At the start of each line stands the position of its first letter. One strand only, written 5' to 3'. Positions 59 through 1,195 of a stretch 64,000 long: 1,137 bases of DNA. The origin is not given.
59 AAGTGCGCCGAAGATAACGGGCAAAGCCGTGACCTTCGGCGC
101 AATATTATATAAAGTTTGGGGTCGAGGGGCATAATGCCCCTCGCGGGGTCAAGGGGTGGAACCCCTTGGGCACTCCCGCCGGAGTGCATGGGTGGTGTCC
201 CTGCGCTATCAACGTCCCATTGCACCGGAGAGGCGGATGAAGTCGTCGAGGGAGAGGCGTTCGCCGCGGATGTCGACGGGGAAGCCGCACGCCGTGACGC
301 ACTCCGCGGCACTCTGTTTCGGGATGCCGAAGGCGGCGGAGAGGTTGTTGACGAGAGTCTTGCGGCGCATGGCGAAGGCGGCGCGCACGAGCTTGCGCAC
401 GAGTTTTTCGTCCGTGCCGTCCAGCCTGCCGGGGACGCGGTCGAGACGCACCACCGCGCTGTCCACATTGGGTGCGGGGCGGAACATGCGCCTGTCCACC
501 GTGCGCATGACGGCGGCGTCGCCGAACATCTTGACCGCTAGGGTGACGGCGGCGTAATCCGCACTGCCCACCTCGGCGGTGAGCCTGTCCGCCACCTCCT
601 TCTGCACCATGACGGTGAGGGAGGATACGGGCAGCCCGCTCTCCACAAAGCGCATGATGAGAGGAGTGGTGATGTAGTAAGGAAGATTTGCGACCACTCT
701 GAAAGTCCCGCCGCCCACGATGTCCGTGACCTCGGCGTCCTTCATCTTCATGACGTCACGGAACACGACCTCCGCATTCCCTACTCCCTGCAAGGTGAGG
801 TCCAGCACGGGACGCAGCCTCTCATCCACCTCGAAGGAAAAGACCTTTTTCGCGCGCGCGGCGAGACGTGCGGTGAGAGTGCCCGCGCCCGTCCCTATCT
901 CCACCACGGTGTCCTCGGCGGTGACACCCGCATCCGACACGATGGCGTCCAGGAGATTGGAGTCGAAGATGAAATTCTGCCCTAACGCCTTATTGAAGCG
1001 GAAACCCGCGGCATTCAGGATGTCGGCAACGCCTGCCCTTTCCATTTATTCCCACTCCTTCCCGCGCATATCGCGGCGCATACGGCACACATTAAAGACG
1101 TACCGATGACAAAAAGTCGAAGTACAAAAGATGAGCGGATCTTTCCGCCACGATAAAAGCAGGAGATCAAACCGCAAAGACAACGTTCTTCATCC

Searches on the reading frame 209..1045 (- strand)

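Call 92: search_protein_families(library=pfam, max_evalue=0.00001, proteins=[window:209-1045:-])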
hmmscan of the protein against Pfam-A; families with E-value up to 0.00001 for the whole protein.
window:209-1045:- (278 aa): 1 family
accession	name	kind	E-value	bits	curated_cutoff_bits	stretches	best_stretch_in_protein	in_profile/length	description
PF00398.26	RrnaAD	-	7.5e-56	189.6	24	1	15-240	2-228/263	Ribosomal RNA adenine dimethylase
